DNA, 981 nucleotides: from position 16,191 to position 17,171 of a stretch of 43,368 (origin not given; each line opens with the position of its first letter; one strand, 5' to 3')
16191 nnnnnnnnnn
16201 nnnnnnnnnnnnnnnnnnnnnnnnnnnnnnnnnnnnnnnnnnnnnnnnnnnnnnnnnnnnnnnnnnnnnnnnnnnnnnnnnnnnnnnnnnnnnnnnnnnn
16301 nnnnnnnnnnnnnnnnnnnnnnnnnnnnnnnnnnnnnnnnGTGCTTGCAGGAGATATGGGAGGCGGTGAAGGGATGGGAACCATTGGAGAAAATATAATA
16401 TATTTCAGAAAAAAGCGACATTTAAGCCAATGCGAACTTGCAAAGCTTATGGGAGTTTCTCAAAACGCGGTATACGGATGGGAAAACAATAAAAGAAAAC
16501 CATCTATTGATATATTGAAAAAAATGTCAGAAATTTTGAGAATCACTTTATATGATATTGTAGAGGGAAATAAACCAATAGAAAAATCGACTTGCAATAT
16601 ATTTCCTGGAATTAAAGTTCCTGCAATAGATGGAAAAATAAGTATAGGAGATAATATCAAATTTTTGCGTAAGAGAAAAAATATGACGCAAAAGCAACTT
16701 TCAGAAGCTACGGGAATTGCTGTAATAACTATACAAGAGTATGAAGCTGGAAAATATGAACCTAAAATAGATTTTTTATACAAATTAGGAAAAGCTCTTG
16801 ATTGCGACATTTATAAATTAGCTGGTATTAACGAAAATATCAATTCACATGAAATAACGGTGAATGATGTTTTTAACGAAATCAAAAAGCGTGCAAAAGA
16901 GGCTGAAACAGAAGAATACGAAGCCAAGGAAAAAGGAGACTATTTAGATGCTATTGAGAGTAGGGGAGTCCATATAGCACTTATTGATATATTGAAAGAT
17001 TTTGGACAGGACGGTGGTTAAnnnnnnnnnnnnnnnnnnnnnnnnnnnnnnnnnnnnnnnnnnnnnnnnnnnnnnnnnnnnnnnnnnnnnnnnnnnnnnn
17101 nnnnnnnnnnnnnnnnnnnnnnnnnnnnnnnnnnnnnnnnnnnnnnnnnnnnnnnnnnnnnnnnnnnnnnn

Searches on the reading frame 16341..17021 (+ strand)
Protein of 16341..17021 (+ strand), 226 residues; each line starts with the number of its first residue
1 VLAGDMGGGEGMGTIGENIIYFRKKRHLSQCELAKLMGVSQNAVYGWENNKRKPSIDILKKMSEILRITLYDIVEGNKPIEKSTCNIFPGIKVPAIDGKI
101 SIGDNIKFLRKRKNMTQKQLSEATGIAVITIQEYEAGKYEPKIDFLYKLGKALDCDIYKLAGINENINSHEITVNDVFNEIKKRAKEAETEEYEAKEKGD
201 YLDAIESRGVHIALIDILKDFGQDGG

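Call 100: search_protein_families(library=pfam, proteins=[window:16341-17021:+], max_evalue=0.01)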
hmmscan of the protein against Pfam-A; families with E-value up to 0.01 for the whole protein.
window:16341-17021:+ (226 aa): 12 families
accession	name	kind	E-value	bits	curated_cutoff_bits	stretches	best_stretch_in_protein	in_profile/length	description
PF01381.28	HTH_3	-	4.2e-31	107.2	23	2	21-71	3-53/55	Helix-turn-helix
PF13443.12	HTH_26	-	2.7e-16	60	22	2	106-157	2-54/63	Cro/C1-type HTH DNA-binding domain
PF12844.13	HTH_19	-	3.3e-16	59.4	30.2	2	103-160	1-58/64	Helix-turn-helix domain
PF13560.12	HTH_31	-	2.5e-11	44.2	27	2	106-155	6-56/64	Helix-turn-helix domain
PF15731.11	MqsA_antitoxin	-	2.5e-09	37.8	30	1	16-62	71-117/131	Antitoxin component of bacterial toxin-antitoxin system, MqsA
PF04545.22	Sigma70_r4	-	0.0013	18.6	24.1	0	18-44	11-37/50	Sigma-70, region 4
PF13384.12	HTH_23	-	0.002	18.4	24.6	0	19-47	10-37/50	Homeodomain-like domain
PF13412.12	HTH_24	-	0.0038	17.2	21.9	0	107-133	10-36/48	Winged helix-turn-helix DNA-binding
PF08279.18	HTH_11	-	0.0043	17.3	25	0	23-45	11-33/55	HTH domain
PF13744.12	HTH_37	-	0.0047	17.1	27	0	18-45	22-49/80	Helix-turn-helix domain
PF04967.18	HTH_10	-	0.0057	16.9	23.1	0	21-44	17-40/53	HTH DNA binding domain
PF20317.4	HTH_60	-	0.0072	17.1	24.1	0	100-141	4-45/140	Helix-turn-helix domain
